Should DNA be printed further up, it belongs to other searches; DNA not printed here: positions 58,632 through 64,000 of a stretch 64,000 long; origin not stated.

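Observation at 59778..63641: Twelve tandem ~104-aa modules, each bracketed by exactly two cysteines: possible unrecognised Ig-like/CARDB-like domain family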

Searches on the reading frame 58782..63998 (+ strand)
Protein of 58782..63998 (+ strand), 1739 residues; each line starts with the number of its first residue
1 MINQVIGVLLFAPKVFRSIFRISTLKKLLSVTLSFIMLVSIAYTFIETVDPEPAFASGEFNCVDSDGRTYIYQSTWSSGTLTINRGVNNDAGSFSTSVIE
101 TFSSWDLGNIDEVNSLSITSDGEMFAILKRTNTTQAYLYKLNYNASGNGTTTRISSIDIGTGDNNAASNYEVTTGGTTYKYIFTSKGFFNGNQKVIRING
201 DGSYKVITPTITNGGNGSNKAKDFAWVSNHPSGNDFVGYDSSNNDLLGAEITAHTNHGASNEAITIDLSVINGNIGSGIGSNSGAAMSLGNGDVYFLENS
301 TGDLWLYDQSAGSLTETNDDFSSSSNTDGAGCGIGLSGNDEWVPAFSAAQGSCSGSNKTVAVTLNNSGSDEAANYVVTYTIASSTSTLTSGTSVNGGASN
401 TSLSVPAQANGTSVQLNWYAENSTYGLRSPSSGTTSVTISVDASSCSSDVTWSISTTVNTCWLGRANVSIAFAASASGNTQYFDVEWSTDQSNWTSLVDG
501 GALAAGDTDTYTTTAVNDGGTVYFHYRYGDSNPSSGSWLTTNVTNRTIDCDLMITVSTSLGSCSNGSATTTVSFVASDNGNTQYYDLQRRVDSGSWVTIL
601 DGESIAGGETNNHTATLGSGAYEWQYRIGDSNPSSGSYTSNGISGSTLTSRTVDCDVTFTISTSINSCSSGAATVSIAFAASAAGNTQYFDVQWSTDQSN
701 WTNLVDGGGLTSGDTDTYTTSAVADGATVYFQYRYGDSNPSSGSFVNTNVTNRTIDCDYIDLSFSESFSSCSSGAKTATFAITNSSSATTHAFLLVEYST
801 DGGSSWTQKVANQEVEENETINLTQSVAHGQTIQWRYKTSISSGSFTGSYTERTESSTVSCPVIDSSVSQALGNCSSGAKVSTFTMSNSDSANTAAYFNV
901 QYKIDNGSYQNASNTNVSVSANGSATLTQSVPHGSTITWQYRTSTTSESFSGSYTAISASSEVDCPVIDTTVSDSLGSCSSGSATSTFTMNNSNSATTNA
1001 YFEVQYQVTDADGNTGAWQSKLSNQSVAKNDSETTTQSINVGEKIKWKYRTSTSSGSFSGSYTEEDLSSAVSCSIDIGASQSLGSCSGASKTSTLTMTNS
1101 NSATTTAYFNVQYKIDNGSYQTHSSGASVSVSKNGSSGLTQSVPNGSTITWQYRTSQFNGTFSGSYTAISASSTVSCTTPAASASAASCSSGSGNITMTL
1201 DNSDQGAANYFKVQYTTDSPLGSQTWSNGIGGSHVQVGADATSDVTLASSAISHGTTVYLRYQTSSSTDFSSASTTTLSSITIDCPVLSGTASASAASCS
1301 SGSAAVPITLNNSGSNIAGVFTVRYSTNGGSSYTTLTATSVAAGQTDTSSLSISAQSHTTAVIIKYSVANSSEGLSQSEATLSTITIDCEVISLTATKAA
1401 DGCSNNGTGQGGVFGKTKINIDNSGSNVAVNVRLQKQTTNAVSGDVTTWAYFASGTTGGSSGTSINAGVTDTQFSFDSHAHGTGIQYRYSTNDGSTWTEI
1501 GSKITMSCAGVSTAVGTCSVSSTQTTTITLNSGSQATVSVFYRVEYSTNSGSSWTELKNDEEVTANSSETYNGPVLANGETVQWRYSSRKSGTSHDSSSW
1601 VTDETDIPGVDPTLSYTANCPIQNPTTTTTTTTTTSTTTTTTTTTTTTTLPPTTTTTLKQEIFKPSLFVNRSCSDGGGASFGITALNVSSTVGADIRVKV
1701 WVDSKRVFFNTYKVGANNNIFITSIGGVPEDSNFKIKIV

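Call 7: search_protein_families(library=pfam, proteins=[window:58782-63998:+], max_evalue=1)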
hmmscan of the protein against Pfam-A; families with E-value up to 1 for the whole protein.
window:58782-63998:+ (1739 aa): 4 families
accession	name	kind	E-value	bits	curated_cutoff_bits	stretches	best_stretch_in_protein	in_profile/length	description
PF21471.3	Reelin_subrepeat-B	-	1.7e-05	25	27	2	1530-1604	44-123/127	Reelin subrepeat B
PF02170.28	PAZ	-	0.0054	17.1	28.8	0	982-1008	48-74/123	PAZ domain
PF03174.19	CHB_HEX_C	-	0.0084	16.5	23.6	0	794-828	35-68/76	Chitobiase/beta-hexosaminidase C-terminal domain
PF14168.11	YjzC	-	0.09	13.6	25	0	625-647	6-28/55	YjzC-like protein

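Call 8: search_protein_families(library=ncbifam, proteins=[window:58782-63998:+], max_evalue=1)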
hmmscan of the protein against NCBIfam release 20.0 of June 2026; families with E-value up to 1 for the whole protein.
window:58782-63998:+ (1739 aa): 0 families

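Call 9: search_solved_structures(query=window:58782-63998:+, max_evalue=1)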
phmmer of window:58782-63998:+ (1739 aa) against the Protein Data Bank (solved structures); distinct sequences matched with E-value up to 1: 4.
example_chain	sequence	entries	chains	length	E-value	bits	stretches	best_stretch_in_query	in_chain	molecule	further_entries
1amf_A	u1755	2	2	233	0.5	11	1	417-509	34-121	MOLYBDATE TRANSPORT PROTEIN MODA | MODA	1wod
3r26_A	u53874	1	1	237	0.52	10.9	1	417-509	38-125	Molybdate-binding periplasmic protein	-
4xxu_A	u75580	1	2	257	0.54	10.9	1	417-509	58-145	Molybdate-binding periplasmic protein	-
3axf_A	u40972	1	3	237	0.54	10.9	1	418-509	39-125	Molybdate-binding periplasmic protein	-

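Call 20: find_homologous_proteins(query=window:58782-63998:+, max_evalue=0.001)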
Query window:58782-63998:+ (1739 aa): 10 proteins with E <= 0.001 among 8000 candidates.
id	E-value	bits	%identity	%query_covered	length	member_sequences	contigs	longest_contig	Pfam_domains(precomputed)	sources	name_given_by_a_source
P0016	0.0e+0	3661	99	100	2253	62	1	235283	PF04203.19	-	-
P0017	0.0e+0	2076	65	71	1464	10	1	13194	PF00754.32,PF24316.2,PF21471.4,PF03174.20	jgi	-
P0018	0.0e+0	1970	61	91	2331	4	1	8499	PF04203.19,PF21471.4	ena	-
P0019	0.0e+0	1642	48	99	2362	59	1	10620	PF04203.19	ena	-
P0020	0.0e+0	1433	56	76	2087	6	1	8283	PF04203.19,PF21471.4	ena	-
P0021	0.0e+0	1157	56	53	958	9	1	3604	PF24316.2,PF21471.4,PF03174.20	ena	-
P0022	2.9e-276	938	45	52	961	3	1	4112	PF14168.12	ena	-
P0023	1.3e-136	475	37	41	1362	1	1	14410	PF04203.19,PF03174.20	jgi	-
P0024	1.2e-116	409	29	76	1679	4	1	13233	-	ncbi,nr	ncbi:hypothetical protein OAV06_04425 [Acidimicrobiia bacterium]|nr:hypothetical protein [Acidimicro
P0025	9.5e-114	400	29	76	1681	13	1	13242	-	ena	-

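Call 31: find_related_loci(query=P0016, collection=genome_contigs, flank=10000)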
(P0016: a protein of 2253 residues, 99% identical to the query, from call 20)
Query P0016 (2253 aa) in genome_contigs; peptide patterns used: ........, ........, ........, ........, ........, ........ (x = any residue, [..] = any of these).
33 stretches matched a pattern; 7 encode a relative of the query (tblastn E <= 1e-3); 5 distinct loci.
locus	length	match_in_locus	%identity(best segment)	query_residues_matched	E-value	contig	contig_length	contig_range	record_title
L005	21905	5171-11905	94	1-2253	0e+0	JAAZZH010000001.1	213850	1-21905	MAG: Actinomycetota bacterium isolate bin97s NODE_1_length_213850_cov_10.142441, whole genome shotgun sequence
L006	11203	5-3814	80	347-2253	0e+0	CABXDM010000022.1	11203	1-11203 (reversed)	MAG: uncultured Candidatus Actinomarina sp. isolate AG-313-L19 genome assembly, contig: AG-313-L19_NODE_22, whole genome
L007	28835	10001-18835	79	1-2253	0e+0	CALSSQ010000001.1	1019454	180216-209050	MAG: uncultured Candidatus Actinomarinales bacterium isolate AA_MB45 genome assembly, contig: contig_3032_AA_MB45, whole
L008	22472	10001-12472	44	33-1635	8e-155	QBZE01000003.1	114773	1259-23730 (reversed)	OCS155 cluster bacterium AG-333-G23 Ga0171668_103, whole genome shotgun sequence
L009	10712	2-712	80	451-1429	1e-80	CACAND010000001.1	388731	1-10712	uncultured Candidatus Actinomarina sp. isolate AG-343-O04 genome assembly, contig: AG-343-O04_NODE_1, whole genome shotg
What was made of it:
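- Tried and rejected: The single protein was used instead (call 31).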

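Call 61: find_encoding_contigs(protein=P0024, flank=6000, max_places=2)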
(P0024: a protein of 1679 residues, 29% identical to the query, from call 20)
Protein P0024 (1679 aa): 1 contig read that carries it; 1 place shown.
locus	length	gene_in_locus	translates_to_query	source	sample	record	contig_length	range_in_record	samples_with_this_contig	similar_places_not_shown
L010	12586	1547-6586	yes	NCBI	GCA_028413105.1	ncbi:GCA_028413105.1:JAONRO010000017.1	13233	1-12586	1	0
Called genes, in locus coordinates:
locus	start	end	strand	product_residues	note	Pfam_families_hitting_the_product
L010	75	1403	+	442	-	PF14821:Thr_synth_N, PF00291:PALP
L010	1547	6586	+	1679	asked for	-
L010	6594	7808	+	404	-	PF04203:Sortase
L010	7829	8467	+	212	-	-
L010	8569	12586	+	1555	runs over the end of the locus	?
